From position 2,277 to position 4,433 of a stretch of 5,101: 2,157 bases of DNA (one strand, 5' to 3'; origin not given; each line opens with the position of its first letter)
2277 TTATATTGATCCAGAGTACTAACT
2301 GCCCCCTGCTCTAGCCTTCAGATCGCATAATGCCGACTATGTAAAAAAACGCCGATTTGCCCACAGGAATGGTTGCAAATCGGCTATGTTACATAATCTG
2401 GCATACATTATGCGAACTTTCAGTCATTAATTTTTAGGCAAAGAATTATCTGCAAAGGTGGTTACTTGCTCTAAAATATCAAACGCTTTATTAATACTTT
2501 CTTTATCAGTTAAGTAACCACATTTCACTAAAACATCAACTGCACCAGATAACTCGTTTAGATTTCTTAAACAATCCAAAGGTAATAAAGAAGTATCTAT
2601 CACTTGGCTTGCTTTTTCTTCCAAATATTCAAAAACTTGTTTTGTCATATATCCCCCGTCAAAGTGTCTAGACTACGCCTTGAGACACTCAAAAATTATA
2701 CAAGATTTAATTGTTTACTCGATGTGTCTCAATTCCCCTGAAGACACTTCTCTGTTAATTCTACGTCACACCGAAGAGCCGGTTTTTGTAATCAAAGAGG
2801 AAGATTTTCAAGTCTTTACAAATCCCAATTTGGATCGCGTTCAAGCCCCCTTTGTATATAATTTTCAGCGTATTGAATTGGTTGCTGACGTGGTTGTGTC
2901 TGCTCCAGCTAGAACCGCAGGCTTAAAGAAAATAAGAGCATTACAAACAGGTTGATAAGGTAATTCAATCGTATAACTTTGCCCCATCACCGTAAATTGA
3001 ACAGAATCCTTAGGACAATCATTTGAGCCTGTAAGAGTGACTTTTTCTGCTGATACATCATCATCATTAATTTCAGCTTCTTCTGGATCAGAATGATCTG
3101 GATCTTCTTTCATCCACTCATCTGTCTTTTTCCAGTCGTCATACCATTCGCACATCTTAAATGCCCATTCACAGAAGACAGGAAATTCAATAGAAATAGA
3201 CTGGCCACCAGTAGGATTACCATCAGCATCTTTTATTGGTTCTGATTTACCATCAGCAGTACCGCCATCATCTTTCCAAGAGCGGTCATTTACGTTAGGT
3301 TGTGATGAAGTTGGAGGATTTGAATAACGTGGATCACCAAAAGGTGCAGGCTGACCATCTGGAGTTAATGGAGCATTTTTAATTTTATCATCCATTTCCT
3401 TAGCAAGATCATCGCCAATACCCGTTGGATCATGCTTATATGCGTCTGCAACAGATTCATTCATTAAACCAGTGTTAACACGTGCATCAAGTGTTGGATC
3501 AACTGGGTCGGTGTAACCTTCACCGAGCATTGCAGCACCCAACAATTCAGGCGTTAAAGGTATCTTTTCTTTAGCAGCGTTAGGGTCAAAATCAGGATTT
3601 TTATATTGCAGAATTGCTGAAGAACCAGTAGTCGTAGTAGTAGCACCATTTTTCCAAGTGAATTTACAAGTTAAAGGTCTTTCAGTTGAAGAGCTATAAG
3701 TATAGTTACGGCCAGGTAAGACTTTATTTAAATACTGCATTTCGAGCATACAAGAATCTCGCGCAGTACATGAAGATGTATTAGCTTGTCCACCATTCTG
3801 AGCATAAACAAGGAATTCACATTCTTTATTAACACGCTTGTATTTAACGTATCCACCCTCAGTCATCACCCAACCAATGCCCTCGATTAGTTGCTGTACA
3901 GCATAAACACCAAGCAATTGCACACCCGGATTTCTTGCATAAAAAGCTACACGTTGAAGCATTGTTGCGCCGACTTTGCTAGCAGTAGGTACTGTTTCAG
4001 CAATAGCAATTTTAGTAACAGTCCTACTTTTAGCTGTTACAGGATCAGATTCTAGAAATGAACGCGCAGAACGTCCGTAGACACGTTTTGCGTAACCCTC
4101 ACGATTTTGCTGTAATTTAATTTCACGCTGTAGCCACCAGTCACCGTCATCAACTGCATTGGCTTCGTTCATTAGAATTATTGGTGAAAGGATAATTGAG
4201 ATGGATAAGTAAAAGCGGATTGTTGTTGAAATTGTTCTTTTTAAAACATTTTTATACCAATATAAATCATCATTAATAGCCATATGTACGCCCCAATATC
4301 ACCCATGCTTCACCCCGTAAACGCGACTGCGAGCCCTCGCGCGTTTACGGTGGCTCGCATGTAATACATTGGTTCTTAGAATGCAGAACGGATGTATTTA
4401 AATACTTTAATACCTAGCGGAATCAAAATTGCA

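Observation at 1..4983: Complete ~5-kb inovirus-like circle with its own coat and adsorption genes but no pI/Zot ATPase, pVI or secretin: candidate helper-dependent mini-inovirus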

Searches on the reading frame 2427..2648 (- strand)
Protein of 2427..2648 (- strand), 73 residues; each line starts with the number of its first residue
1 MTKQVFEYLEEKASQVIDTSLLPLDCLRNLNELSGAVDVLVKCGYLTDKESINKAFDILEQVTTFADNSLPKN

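Call 4: search_protein_families(library=pfam, proteins=[window:2427-2648:-], max_evalue=1)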
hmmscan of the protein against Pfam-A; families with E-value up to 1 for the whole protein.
window:2427-2648:- (73 aa): 1 family
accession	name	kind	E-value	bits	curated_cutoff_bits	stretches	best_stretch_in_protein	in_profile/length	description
PF13393.11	tRNA-synt_His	-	0.11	12.2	25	1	3-68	171-244/308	Histidyl-tRNA synthetase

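Call 5: search_protein_families(library=phrogs, proteins=[window:2427-2648:-], max_evalue=1)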
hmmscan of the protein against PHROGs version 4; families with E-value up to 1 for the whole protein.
window:2427-2648:- (73 aa): 1 family
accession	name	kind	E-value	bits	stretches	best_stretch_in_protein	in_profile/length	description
phrog_16621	-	unknown function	0.23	12.1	0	45-57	13-23/42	-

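Call 46: find_encoding_contigs(protein=window:2427-2648:-, flank=7000, max_places=10)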
Protein window:2427-2648:- (73 aa): 9 contigs read that carry it; 7 places shown.
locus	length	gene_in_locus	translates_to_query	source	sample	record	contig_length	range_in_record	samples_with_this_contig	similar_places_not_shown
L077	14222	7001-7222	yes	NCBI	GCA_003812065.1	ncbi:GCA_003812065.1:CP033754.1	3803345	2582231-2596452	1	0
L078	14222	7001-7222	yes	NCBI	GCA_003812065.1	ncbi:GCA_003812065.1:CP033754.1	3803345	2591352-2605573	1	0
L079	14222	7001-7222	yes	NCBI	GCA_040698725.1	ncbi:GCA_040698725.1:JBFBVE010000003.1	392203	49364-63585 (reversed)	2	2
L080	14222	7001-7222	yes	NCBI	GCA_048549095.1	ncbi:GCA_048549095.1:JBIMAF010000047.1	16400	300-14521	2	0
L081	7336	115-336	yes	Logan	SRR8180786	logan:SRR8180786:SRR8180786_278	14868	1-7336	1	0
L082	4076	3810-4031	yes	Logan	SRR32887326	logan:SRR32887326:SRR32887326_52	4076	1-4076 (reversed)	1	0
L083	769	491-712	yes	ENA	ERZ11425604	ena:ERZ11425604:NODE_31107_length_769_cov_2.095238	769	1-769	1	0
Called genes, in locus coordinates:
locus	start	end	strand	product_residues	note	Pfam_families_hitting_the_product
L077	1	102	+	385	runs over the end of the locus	PF02486:Rep_trans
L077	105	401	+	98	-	-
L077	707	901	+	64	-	-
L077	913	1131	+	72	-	PF05356:Phage_Coat_B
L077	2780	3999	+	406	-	PF13276:HTH_21, PF00665:rve, PF13683:rve_3, PF13333:rve_2 (weak)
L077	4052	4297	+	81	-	PF10734:DUF2523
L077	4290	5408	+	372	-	PF05707:Zot (weak)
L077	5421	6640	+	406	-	PF13276:HTH_21, PF00665:rve, PF13683:rve_3, PF13333:rve_2 (weak)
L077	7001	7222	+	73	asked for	-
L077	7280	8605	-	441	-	PF13384:HTH_23, PF13518:HTH_28, PF13551:HTH_29 (weak)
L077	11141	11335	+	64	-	-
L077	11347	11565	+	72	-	PF05356:Phage_Coat_B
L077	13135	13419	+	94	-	PF10734:DUF2523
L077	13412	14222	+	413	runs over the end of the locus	PF05707:Zot (weak)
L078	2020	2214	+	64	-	-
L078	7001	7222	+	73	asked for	-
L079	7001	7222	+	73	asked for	-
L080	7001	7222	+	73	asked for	-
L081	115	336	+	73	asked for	-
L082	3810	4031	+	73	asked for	-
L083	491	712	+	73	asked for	-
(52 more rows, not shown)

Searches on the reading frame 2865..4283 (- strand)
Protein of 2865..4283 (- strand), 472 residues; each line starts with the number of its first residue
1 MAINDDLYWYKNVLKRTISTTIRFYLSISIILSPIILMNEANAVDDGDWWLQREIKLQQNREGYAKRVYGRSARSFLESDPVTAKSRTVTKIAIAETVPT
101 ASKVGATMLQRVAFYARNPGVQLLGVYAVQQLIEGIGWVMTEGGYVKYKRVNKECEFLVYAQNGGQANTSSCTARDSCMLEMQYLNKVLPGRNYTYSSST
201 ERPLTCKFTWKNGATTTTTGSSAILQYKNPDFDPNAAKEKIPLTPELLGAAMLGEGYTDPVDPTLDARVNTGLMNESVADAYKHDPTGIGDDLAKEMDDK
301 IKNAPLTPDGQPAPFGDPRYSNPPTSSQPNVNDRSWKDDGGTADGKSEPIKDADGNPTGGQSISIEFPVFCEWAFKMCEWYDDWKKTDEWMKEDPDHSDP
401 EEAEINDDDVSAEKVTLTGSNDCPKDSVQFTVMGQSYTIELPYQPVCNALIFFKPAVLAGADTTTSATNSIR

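Call 4: search_protein_families(library=pfam, proteins=[window:2865-4283:-], max_evalue=1)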
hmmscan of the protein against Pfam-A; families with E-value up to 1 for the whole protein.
window:2865-4283:- (472 aa): 0 families

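Call 5: search_protein_families(library=phrogs, proteins=[window:2865-4283:-], max_evalue=1)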
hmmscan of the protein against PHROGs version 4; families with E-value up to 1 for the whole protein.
window:2865-4283:- (472 aa): 4 families
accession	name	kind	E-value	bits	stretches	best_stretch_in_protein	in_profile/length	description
phrog_7568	-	unknown function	1.4e-85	289.3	1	7-460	12-415/433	-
phrog_20131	-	unknown function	9.3e-10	38.8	1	352-461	284-388/403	-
phrog_19149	-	unknown function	4.4e-06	27.2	1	364-459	291-384/403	-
phrog_4352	-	unknown function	0.027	14.4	1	393-461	396-466/479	-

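Call 17: find_encoding_contigs(protein=window:2865-4283:-, flank=6000, max_places=10)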
Protein window:2865-4283:- (472 aa): 1 contig read that carries it; 1 place shown.
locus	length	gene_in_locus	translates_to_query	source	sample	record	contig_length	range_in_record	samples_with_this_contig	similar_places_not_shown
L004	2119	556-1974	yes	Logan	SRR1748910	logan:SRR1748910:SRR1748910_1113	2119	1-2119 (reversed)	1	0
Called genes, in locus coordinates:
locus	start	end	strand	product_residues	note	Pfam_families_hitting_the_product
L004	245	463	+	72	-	-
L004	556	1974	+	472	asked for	-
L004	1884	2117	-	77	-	?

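Call 20: find_homologous_proteins(query=window:2865-4283:-, max_evalue=1e-10)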
Query window:2865-4283:- (472 aa): 161 proteins with E <= 1e-10 among 8000 candidates; the best 120 are listed.
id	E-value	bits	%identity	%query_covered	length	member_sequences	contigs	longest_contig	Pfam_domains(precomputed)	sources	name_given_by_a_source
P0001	0.0e+0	1097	100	100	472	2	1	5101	-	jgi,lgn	-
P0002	9.9e-240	814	74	99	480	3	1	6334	-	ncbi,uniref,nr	ncbi:virulence factor TspB C-terminal domain-related protein [Acinetobacter lactucae]|uniref:virulen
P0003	1.5e-204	698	66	99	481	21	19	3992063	-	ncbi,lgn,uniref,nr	ncbi:virulence factor TspB C-terminal domain-related protein [Acinetobacter baumannii]|uniref:TspB p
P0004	6.9e-204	696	68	99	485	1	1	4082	-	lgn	-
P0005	7.1e-203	693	67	99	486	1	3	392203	-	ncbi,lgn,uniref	ncbi:virulence factor TspB C-terminal domain-related protein [Acinetobacter baumannii]|uniref:virule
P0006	1.7e-201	688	67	99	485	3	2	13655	-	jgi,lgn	-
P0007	9.0e-198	676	65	99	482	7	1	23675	-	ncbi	ncbi:virulence factor TspB C-terminal domain-related protein [Acinetobacter baumannii]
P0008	1.7e-197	675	65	99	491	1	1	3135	-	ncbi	-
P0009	1.6e-196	672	65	99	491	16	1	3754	-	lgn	-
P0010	3.1e-196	671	64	99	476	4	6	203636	-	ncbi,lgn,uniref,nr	ncbi:hypothetical protein BAX55_18780 [Acinetobacter baumannii]|uniref:virulence factor TspB C-termi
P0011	3.4e-196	671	66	99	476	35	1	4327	-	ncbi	-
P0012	6.8e-196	670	65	99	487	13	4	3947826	-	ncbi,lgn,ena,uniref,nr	ncbi:hypothetical protein AB895_3541 [Acinetobacter baumannii]|uniref:virulence factor TspB C-termin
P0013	3.8e-194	664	64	99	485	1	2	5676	-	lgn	-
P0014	7.7e-194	663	64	99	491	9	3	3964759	-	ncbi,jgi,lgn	ncbi:virulence factor TspB C-terminal domain-related protein [Acinetobacter baumannii]|jgi:hypotheti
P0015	4.9e-193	661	63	99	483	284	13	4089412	-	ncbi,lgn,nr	ncbi:virulence factor TspB C-terminal domain-related protein [Acinetobacter baumannii]|nr:virulence 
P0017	1.1e-185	636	62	99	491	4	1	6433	-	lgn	-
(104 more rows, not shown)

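Call 22: find_encoding_contigs(protein=P0002, flank=7000, max_places=4)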
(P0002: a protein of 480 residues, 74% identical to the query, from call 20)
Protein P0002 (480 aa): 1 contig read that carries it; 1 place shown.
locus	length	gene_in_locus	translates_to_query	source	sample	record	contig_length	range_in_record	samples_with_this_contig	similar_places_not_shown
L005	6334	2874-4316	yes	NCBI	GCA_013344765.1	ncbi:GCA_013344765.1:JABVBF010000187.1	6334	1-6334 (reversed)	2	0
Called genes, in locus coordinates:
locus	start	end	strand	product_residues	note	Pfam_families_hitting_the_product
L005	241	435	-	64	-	-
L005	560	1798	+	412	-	PF05144:Phage_CRI, PF05155:G2P_X_C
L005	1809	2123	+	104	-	-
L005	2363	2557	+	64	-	-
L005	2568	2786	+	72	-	PF05356:Phage_Coat_B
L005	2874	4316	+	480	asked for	-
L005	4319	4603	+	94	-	PF10734:DUF2523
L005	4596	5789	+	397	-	PF05707:Zot (weak)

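Call 23: find_encoding_contigs(protein=P0017, flank=7000, max_places=4)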
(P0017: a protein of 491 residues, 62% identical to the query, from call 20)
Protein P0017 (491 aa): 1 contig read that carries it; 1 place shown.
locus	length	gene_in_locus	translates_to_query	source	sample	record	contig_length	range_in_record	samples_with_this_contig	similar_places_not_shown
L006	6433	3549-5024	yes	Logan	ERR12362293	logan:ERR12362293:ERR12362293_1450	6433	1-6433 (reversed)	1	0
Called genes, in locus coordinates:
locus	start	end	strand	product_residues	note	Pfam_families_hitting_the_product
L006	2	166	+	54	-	?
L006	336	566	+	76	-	-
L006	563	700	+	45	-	-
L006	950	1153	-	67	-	-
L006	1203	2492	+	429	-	PF05144:Phage_CRI, PF05155:G2P_X_C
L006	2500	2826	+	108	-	-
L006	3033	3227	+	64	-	-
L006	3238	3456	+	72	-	-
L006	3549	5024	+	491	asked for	-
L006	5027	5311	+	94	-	PF10734:DUF2523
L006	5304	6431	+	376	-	?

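Call 24: find_encoding_contigs(protein=P0006, flank=7000, max_places=4)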
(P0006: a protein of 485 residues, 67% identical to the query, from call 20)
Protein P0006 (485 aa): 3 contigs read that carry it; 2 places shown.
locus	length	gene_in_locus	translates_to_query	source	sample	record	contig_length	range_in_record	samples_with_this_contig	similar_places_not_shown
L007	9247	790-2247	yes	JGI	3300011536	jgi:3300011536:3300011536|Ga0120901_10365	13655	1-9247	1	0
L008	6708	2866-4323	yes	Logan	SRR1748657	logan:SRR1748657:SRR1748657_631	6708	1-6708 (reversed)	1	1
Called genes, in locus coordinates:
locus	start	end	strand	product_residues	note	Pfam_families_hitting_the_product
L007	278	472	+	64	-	-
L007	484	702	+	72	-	-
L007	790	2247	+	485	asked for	-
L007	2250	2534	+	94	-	PF10734:DUF2523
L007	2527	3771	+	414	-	PF05707:Zot (weak)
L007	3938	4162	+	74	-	-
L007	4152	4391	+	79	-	-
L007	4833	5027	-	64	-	-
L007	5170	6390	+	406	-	PF05144:Phage_CRI, PF05155:G2P_X_C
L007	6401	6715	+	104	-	-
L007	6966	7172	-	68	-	-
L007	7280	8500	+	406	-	PF05144:Phage_CRI, PF05155:G2P_X_C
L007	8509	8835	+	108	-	-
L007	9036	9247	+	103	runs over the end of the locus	-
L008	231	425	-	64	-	-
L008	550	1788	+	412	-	PF05144:Phage_CRI, PF05155:G2P_X_C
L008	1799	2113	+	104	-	-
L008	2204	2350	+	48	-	-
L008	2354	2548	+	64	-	-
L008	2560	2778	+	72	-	-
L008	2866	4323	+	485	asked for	-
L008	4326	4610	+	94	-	PF10734:DUF2523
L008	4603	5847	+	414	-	PF05707:Zot (weak)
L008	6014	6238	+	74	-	-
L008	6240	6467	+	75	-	-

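Call 27: list_cluster_members(proteins=[P0001, P0006])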
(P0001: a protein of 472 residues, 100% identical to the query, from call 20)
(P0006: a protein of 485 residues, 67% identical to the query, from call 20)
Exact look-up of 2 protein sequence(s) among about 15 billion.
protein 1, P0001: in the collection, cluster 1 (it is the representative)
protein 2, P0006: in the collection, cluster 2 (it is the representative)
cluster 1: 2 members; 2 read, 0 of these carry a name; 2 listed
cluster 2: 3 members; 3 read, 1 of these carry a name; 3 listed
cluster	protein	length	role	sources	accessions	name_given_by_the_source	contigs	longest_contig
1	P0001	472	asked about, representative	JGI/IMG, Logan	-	-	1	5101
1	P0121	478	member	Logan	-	-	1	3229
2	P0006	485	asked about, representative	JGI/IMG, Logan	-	-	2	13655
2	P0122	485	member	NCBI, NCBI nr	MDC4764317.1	hypothetical protein NQ808_14195 [Acinetobacter baumannii] | hypothetical protein [Acinetobacter baumannii]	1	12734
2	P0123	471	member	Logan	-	-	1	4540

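Call 29: find_encoding_contigs(protein=P0121, flank=7000, max_places=6)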
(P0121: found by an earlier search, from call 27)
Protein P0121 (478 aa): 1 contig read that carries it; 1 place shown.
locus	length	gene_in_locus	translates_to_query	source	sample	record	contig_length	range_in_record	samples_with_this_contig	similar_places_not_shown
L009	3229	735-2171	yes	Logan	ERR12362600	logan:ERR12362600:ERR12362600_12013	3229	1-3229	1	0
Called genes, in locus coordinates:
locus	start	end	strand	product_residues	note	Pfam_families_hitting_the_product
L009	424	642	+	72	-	-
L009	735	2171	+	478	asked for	-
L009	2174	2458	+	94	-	PF10734:DUF2523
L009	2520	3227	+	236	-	?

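Call 44: search_protein_families(library=pfam, proteins=[L008:4603-5847:+], max_evalue=1)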
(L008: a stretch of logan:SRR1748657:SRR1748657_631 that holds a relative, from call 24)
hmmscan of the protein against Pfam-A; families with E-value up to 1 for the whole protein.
L008:4603-5847:+ (414 aa): 2 families
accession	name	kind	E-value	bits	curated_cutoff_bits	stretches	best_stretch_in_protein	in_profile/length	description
PF05707.18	Zot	-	5.1e-11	42.8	20.3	2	61-132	76-147/197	Zonular occludens toxin (Zot)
PF20101.4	DUF6491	-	0.13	12.8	27.5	1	214-278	16-84/138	Family of unknown function (DUF6491)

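Call 45: find_homologous_proteins(query=L009:2174-2458:+, max_evalue=1e-20)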
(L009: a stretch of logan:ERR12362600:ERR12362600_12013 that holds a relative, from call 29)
Query L009:2174-2458:+ (94 aa): 4 proteins with E <= 1e-20 among 14 candidates.
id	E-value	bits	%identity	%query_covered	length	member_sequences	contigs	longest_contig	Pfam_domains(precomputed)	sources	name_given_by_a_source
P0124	2.5e-46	173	97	100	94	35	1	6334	PF10734.15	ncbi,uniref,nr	ncbi:DUF2523 family protein [Acinetobacter lactucae]|uniref:DUF2523 family protein n=1 Tax=Acinetoba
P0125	6.4e-42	158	95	100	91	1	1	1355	PF10734.15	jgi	-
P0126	7.0e-32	127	97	72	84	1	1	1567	-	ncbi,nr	ncbi:DUF2523 domain-containing protein, partial [Acinetobacter baumannii]|nr:DUF2523 domain-containi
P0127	3.1e-23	99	58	99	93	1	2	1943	PF10734.15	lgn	-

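Call 60: find_related_loci(query=L009:2174-2458:+, collection=viral_contigs, flank=7000)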
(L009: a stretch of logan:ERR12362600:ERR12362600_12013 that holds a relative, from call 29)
Query L009:2174-2458:+ (94 aa) in viral_contigs; peptide patterns used: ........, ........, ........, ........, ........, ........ (x = any residue, [..] = any of these).
84 stretches matched a pattern; 23 encode a relative of the query (tblastn E <= 1e-3); 23 distinct loci.
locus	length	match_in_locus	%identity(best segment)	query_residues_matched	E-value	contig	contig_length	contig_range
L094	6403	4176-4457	100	1-94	3e-56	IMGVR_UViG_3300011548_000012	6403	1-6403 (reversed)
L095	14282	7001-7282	98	1-94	5e-55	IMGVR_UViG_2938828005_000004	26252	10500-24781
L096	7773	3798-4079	98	1-94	7e-55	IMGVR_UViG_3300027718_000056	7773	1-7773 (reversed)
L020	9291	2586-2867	98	1-94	7e-55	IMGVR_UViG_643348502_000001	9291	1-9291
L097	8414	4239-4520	98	1-94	7e-55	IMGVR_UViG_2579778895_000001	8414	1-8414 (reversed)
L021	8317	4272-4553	98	1-94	7e-55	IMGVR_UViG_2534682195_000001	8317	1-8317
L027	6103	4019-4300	98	1-94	7e-55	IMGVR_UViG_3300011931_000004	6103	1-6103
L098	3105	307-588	98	1-94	6e-55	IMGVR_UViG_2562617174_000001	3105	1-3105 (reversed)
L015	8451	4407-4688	98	1-94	7e-55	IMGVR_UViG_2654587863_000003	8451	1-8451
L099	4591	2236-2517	98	1-94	7e-55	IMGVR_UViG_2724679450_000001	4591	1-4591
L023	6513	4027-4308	98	1-94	7e-55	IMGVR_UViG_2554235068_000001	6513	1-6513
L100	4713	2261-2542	98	1-94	7e-55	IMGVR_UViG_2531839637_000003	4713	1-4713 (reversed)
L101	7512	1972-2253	98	1-94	7e-55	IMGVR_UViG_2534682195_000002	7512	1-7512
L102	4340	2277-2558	98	1-94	7e-55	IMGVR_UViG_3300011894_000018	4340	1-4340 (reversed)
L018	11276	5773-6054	98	1-94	7e-55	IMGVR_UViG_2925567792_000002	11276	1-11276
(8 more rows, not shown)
